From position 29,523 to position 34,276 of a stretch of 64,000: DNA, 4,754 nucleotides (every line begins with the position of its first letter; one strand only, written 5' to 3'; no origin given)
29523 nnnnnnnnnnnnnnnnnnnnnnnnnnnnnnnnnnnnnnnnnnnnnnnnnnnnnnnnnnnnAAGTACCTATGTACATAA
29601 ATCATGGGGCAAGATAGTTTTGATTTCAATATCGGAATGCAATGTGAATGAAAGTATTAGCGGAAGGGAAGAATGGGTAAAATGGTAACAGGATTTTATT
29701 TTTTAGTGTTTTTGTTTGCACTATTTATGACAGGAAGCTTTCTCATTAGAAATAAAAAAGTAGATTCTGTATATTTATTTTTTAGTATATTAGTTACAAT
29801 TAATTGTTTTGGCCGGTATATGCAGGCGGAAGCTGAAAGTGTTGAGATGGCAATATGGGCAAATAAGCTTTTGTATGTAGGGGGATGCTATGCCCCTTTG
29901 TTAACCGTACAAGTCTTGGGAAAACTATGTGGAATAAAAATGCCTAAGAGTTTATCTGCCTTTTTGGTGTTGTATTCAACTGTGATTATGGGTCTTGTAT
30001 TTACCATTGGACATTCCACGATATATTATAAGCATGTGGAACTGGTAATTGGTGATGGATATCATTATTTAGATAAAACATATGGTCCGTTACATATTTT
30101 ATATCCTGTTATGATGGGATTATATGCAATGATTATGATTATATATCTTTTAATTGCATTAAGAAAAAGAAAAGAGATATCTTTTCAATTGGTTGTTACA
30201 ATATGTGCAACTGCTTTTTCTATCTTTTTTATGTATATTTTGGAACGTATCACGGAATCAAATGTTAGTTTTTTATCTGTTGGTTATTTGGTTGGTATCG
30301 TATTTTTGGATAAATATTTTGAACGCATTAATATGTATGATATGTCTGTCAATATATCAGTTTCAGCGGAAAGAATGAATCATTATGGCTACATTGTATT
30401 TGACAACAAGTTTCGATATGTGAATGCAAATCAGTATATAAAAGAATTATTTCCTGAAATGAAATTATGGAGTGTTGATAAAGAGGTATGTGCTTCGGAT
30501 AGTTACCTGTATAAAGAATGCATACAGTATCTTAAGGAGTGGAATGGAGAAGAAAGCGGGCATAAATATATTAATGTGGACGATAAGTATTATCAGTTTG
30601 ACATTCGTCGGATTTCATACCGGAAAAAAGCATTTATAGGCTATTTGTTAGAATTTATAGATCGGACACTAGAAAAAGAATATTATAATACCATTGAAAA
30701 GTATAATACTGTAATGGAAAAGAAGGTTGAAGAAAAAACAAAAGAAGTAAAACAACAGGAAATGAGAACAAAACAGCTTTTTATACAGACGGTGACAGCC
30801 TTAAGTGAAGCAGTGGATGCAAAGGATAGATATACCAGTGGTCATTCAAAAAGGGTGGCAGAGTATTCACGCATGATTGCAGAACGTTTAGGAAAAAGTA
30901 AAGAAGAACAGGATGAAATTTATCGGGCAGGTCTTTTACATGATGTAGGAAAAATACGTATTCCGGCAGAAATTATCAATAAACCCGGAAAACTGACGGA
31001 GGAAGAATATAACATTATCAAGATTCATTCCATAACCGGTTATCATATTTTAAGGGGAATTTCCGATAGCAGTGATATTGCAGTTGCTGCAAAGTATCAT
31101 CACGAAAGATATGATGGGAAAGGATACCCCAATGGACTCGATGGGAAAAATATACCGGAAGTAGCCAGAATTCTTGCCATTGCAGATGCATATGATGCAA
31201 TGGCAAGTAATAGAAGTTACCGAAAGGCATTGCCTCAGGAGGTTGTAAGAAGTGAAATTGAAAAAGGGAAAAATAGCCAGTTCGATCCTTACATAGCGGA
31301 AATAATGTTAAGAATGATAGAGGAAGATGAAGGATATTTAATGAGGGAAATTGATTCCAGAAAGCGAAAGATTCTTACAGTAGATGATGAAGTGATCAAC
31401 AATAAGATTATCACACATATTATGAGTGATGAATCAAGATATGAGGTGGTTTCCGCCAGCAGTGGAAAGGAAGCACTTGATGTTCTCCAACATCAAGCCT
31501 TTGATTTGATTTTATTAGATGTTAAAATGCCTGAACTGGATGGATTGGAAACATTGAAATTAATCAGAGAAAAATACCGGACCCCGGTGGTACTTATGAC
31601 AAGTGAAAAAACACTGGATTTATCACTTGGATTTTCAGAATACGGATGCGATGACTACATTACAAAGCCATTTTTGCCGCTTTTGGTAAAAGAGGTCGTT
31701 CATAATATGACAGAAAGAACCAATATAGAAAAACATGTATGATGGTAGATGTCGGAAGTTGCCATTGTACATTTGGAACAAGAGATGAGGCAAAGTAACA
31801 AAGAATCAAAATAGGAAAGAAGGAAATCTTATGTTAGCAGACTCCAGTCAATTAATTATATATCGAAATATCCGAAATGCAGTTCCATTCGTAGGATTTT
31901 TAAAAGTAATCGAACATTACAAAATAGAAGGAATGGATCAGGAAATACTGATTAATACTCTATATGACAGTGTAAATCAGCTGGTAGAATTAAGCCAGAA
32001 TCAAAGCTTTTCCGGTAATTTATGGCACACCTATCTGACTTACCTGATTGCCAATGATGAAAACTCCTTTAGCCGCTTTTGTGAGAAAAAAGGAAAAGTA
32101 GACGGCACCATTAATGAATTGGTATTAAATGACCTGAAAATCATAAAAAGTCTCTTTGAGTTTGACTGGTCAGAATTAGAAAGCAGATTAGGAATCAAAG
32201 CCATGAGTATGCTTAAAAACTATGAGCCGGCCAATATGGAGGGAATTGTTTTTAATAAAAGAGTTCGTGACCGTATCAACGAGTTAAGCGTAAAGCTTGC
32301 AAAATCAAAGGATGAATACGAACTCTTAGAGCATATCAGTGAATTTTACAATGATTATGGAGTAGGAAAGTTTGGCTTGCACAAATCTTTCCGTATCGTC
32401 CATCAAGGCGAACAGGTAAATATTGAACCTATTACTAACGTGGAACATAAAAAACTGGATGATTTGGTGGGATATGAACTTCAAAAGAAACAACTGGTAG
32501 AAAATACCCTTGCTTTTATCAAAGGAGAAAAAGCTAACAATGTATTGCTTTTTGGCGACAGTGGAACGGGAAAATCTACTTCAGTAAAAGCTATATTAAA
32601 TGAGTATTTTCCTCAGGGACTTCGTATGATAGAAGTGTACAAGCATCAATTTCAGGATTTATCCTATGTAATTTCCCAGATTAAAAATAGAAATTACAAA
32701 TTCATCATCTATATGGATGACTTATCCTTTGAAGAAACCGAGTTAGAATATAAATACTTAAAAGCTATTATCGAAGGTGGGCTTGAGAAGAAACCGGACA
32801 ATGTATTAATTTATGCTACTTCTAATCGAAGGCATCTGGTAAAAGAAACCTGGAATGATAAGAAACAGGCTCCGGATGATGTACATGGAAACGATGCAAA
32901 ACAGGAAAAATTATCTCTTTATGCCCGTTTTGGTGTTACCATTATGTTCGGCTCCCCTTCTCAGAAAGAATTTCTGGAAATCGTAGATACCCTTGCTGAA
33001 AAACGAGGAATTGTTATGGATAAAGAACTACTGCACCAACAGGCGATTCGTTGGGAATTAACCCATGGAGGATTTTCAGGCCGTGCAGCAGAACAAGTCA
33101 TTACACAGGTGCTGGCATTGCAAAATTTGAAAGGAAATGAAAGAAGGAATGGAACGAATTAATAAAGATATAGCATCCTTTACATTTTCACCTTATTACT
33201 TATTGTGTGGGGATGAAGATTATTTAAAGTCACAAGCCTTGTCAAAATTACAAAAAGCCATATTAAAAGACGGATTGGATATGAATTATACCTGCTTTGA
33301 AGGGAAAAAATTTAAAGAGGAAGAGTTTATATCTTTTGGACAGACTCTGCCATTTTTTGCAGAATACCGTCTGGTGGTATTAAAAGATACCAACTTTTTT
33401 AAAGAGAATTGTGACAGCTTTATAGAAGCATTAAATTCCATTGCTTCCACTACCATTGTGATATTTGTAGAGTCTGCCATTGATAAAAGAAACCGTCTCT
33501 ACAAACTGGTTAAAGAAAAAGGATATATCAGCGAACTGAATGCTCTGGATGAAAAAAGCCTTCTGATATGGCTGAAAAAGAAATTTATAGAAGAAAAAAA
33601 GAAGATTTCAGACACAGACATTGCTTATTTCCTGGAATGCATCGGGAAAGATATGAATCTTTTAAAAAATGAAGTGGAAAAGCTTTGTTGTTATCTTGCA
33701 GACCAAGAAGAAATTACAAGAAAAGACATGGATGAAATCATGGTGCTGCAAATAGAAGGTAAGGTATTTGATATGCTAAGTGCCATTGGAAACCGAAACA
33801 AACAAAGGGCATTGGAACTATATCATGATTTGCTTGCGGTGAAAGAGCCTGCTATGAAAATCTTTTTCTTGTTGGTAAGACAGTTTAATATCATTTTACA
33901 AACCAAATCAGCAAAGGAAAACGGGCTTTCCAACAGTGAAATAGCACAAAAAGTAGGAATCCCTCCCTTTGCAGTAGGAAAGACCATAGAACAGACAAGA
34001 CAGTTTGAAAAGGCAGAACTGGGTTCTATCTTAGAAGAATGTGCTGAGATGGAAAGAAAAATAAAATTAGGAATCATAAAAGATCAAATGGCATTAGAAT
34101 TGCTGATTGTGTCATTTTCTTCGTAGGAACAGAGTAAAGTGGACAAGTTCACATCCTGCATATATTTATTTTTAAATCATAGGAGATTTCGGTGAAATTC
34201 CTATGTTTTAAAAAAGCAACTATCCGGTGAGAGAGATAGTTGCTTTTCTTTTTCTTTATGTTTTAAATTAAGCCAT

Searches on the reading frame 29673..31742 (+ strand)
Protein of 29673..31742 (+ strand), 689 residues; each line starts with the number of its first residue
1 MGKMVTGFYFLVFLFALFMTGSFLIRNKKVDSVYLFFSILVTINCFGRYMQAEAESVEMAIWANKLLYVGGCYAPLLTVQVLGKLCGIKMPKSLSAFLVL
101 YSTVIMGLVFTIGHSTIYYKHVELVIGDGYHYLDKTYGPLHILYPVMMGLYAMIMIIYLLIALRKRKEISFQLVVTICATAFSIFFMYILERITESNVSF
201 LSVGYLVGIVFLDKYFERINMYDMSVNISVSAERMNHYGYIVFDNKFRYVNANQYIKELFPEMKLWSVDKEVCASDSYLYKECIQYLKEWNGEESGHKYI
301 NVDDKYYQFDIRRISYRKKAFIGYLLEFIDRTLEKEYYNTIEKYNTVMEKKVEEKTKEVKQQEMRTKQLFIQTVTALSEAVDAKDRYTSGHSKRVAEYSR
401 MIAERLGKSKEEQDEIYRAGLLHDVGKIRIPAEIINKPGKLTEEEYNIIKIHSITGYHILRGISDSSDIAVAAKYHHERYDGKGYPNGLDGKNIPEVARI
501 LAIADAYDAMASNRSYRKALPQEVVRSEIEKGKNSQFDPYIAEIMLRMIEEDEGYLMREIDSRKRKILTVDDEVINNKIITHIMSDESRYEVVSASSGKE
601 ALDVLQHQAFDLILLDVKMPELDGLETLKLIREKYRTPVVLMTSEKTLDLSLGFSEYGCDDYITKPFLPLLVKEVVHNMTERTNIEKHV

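Call 25: search_protein_families(library=pfam, proteins=[window:29673-31742:+], max_evalue=0.001)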
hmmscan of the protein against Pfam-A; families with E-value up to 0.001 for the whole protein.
window:29673-31742:+ (689 aa): 5 families
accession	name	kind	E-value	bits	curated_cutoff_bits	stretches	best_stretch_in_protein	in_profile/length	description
PF13487.12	HD_5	-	8.3e-39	133.5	27.2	1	377-540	3-169/170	HD domain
PF01966.28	HD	-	1e-25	90.7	22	1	389-510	2-116/116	HD domain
PF00072.30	Response_reg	-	9.4e-25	87.4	30.2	1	567-669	1-103/111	Response regulator receiver domain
PF16927.11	HisKA_7TM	-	7.3e-09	36.2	28.6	1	10-207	3-205/224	N-terminal 7TM region of histidine kinase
PF08668.18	HDOD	-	4.9e-07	29.9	22.9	1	382-432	89-137/196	HDOD domain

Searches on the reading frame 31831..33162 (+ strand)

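Call 25: search_protein_families(library=pfam, proteins=[window:31831-33162:+], max_evalue=0.001)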
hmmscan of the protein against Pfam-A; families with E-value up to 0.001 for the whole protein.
window:31831-33162:+ (443 aa): 5 families
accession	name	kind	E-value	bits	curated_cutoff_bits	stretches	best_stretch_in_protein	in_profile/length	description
PF05673.19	DUF815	-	9.5e-93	310.4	23.8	1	187-428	6-246/249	Protein of unknown function (DUF815)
PF20720.3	nSTAND3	-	2.5e-07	30.9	27.2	1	233-307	15-82/155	Novel STAND NTPase 3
PF13191.12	AAA_16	-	8.1e-05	23.6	32.6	1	213-279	3-66/167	AAA ATPase domain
PF00004.35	AAA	-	0.00052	20.9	21.2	0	238-298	1-66/131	ATPase family associated with various cellular activities (AAA)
PF13401.12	AAA_22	-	0.00063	20.5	27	0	234-284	4-54/130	AAA domain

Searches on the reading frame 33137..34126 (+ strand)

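Call 25: search_protein_families(library=pfam, proteins=[window:33137-34126:+], max_evalue=0.001)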
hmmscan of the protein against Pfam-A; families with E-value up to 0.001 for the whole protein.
window:33137-34126:+ (329 aa): 2 families
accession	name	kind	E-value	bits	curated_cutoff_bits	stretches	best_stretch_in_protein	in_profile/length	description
PF21694.2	DNA_pol3_delta_C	-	2.2e-39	134.6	27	1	208-326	2-120/121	DNA polymerase III delta subunit, C-terminal domain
PF06144.19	DNA_pol3_delta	-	9.3e-13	48.7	21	1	21-130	1-119/124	DNA polymerase III, delta subunit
